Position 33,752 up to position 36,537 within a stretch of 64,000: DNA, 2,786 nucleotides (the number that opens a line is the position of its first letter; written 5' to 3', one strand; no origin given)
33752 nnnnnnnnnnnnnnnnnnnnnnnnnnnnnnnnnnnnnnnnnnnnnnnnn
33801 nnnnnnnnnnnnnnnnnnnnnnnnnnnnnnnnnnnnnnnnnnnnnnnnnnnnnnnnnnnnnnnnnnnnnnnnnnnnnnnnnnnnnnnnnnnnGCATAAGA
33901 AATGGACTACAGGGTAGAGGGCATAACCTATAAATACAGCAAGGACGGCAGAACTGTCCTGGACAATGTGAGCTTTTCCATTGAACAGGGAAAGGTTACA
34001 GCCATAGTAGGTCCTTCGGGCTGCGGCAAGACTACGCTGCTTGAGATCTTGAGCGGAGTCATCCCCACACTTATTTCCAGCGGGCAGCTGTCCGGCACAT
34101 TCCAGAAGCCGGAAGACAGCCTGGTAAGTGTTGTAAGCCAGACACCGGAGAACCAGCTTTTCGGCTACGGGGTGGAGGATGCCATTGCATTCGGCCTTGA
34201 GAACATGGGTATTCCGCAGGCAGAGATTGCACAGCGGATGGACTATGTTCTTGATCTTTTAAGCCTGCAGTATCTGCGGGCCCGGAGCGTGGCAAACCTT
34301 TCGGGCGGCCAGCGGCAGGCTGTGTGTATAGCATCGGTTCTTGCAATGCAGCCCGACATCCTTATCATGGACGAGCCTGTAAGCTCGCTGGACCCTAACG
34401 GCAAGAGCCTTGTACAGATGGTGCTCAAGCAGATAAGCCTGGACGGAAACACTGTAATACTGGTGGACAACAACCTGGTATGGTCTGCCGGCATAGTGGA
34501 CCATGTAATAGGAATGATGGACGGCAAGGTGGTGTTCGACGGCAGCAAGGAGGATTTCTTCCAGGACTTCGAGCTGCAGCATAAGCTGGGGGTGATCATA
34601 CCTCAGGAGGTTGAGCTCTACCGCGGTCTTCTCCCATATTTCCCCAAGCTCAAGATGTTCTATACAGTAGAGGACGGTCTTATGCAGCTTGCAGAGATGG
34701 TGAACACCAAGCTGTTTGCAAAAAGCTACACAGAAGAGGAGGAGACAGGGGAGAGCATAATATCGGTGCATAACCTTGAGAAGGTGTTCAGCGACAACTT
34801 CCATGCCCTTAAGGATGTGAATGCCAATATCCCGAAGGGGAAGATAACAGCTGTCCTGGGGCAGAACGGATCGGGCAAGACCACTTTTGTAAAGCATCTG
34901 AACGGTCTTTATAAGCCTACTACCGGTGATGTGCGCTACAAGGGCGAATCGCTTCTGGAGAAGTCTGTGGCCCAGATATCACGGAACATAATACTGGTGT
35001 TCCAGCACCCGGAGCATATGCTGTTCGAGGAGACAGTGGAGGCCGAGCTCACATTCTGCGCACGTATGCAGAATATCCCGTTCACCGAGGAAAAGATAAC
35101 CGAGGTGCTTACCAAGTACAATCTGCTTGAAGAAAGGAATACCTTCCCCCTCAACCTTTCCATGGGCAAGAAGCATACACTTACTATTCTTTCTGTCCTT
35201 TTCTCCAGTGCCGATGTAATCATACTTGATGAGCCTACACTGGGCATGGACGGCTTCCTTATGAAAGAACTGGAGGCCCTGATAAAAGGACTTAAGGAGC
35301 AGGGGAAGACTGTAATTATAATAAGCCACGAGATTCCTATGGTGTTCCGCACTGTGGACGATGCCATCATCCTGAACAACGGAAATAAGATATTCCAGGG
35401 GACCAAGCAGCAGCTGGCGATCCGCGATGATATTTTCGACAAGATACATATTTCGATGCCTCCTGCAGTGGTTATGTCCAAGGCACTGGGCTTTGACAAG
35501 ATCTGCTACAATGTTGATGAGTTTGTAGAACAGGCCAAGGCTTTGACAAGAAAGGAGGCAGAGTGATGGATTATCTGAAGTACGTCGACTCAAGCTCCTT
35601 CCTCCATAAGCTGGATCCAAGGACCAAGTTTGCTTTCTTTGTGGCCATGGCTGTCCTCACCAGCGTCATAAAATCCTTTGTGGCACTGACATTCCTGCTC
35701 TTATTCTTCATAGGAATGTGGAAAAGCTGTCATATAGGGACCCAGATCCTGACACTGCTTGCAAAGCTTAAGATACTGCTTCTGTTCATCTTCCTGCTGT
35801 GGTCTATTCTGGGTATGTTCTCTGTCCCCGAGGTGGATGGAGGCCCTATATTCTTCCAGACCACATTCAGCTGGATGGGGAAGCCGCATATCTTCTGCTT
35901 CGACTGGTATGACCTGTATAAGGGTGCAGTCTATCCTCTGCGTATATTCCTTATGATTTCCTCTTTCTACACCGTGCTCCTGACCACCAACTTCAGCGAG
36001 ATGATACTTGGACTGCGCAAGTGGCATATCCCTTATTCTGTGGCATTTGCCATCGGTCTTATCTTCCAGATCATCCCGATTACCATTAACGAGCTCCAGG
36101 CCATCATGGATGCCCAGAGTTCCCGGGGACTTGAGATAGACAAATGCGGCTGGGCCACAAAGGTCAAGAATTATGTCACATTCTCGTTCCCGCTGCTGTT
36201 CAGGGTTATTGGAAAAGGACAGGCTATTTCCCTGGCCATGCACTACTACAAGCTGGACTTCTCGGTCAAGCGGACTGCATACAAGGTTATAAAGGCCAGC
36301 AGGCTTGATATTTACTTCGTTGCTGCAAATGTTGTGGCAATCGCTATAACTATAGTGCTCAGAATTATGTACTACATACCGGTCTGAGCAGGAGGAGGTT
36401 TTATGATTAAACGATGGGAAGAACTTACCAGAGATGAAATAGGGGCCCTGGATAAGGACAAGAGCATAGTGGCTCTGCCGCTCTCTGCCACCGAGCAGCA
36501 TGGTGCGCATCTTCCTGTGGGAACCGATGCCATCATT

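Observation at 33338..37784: ECF importer operon encoding an Apt-like phosphoribosyltransferase and a creatininase/ArfB-family hydrolase: candidate undescribed base-salvage system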

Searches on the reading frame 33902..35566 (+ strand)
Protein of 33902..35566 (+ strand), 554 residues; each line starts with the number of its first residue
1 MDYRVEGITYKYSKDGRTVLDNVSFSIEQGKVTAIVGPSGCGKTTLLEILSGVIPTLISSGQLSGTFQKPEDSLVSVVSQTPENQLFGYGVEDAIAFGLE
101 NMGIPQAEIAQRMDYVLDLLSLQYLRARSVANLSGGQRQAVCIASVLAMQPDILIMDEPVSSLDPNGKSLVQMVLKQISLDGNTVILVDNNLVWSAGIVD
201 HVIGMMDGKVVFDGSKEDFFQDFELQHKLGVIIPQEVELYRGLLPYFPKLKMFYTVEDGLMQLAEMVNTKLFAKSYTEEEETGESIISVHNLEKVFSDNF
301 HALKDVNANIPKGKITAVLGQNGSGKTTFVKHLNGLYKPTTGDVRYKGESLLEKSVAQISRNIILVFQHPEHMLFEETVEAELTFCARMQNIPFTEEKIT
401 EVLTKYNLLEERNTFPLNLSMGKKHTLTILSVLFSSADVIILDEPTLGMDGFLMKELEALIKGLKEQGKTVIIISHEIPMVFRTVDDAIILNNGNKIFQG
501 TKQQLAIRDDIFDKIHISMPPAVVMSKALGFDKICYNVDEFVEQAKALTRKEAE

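Call 3: search_protein_families(library=pfam, proteins=[window:33902-35566:+], max_evalue=0.01)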
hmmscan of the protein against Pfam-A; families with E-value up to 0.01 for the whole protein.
window:33902-35566:+ (554 aa): 38 families (the best 25 are shown)
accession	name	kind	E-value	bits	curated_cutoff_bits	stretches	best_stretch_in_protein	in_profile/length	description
PF00005.33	ABC_tran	-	2.4e-55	187.3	25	2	303-446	1-136/137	ABC transporter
PF13304.12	AAA_21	-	1.1e-17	65.6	27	2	32-66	1-52/304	AAA domain, putative AbiEii toxin, Type IV TA system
PF02463.25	SMC_N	-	2.4e-12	47.2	40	1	292-482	2-203/220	RecF/RecN/SMC N terminal domain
PF13476.12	AAA_23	-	3.1e-09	38.2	27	2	29-51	18-40/201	AAA domain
PF03193.22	RsgA_GTPase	-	5.3e-09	36.6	30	2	298-347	92-140/174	RsgA GTPase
PF13555.12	AAA_29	-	1e-08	35.2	27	1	21-48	13-40/61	P-loop containing region of AAA domain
PF13175.12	AAA_15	-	7.5e-08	32.8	32.1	1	298-340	9-50/374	AAA ATPase domain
PF13401.12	AAA_22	-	4e-06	27.6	27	0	29-50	4-25/130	AAA domain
PF06745.19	ATPase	-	1.1e-05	25.4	26.6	0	308-332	14-38/231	KaiC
PF09818.15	ABC_ATPase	-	1.3e-05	24.8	23.2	0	26-51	76-100/283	P-loop domain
PF13481.12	AAA_25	-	1.7e-05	25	27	0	27-47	30-50/195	AAA domain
PF05729.18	NACHT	-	2.9e-05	24.4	26.7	0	316-333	3-20/167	NACHT domain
PF25199.1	nSTAND_NTPase5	-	3.1e-05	24.3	34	0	17-47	22-58/145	Novel STAND NTPase 5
PF20720.3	nSTAND3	-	3.4e-05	24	27.2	0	27-50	14-37/155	Novel STAND NTPase 3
PF13479.12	AAA_24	-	4.8e-05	23.7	27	0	316-333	5-22/195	AAA domain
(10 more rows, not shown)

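Call 4: search_protein_families(library=ncbifam, proteins=[window:33902-35566:+], max_evalue=0.01)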
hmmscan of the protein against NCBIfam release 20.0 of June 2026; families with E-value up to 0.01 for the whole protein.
window:33902-35566:+ (554 aa): 217 families (the best 25 are shown)
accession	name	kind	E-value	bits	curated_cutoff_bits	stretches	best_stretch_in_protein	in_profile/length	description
TIGR04521.1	ECF_ATPase_2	equivalog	7.2e-106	353.3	330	2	290-540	4-265/279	energy-coupling factor transporter ATPase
TIGR04520.1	ECF_ATPase_1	equivalog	5.9e-102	340.7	315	2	5-244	3-248/269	energy-coupling factor transporter ATPase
NF010158.0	PRK13637.1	equivalog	6e-84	281.5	390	2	1-267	1-281/287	energy-coupling factor transporter ATPase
NF010156.0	PRK13635.1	equivalog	3.1e-83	279.1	392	2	4-243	7-251/279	energy-coupling factor ABC transporter ATP-binding protein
NF010171.0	PRK13652.1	equivalog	2.9e-82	275.9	476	2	286-532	3-252/277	cobalt transporter ATP-binding subunit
NF010155.0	PRK13634.1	equivalog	6.3e-82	275.1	413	2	1-245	1-259/290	energy-coupling factor ABC transporter ATP-binding protein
NF010157.0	PRK13636.1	equivalog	1.1e-81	274.2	463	2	284-520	3-244/285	cobalt transporter ATP-binding subunit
TIGR01166.1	cbiO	subfamily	1.7e-80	269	211.8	2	15-188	3-183/190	cobalt ABC transporter, ATP-binding protein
NF010167.0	PRK13648.1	subfamily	1.4e-76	257.4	241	2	283-544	4-268/269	energy-coupling factor transporter ATPase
NF010166.0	PRK13646.1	equivalog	3.6e-75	252.9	458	2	299-529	19-257/286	energy-coupling factor transporter ATPase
NF010170.0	PRK13651.1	equivalog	8e-73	245.1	432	4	75-228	107-261/308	cobalt transporter ATP-binding subunit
NF010153.0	PRK13631.1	equivalog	2e-70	237.3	463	3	281-529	16-287/320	cobalt transporter ATP-binding subunit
TIGR01188.1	drrA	subfamily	7e-66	222.6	312.45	2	298-506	4-212/302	daunorubicin resistance ABC transporter, ATP-binding protein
TIGR00972.1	3a0107s01c2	equivalog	3.1e-64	216.7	343.2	2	16-222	13-233/248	phosphate ABC transporter ATP-binding protein PstB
NF010159.0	PRK13638.1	equivalog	2.4e-63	214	489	2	16-242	13-246/271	energy-coupling factor ABC transporter ATP-binding protein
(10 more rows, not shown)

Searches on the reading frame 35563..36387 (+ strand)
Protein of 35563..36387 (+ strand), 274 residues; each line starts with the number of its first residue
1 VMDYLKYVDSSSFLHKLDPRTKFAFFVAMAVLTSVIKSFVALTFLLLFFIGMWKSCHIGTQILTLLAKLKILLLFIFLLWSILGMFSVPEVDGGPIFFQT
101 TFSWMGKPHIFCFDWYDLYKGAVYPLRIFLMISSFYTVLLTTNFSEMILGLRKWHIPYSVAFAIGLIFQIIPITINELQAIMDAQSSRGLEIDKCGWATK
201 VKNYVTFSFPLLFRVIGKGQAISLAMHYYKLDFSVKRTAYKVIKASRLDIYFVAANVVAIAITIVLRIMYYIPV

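Call 3: search_protein_families(library=pfam, proteins=[window:35563-36387:+], max_evalue=0.01)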
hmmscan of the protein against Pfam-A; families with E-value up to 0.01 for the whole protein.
window:35563-36387:+ (274 aa): 1 family
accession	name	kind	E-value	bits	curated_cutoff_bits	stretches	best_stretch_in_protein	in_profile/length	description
PF02361.21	CbiQ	-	3e-25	89.6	25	1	11-227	2-204/216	Cobalt transport protein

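Call 4: search_protein_families(library=ncbifam, proteins=[window:35563-36387:+], max_evalue=0.01)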
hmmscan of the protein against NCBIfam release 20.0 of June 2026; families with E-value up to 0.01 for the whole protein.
window:35563-36387:+ (274 aa): 2 families
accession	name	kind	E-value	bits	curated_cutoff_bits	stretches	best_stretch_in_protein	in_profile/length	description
TIGR02454.1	ECF_T_CbiQ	equivalog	1.5e-14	54.3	111.8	1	17-227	1-198/200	cobalt ECF transporter T component CbiQ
NF012029.0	PRK15485.1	equivalog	0.00012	22.2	303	1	7-233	7-223/225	energy-coupling factor ABC transporter transmembrane protein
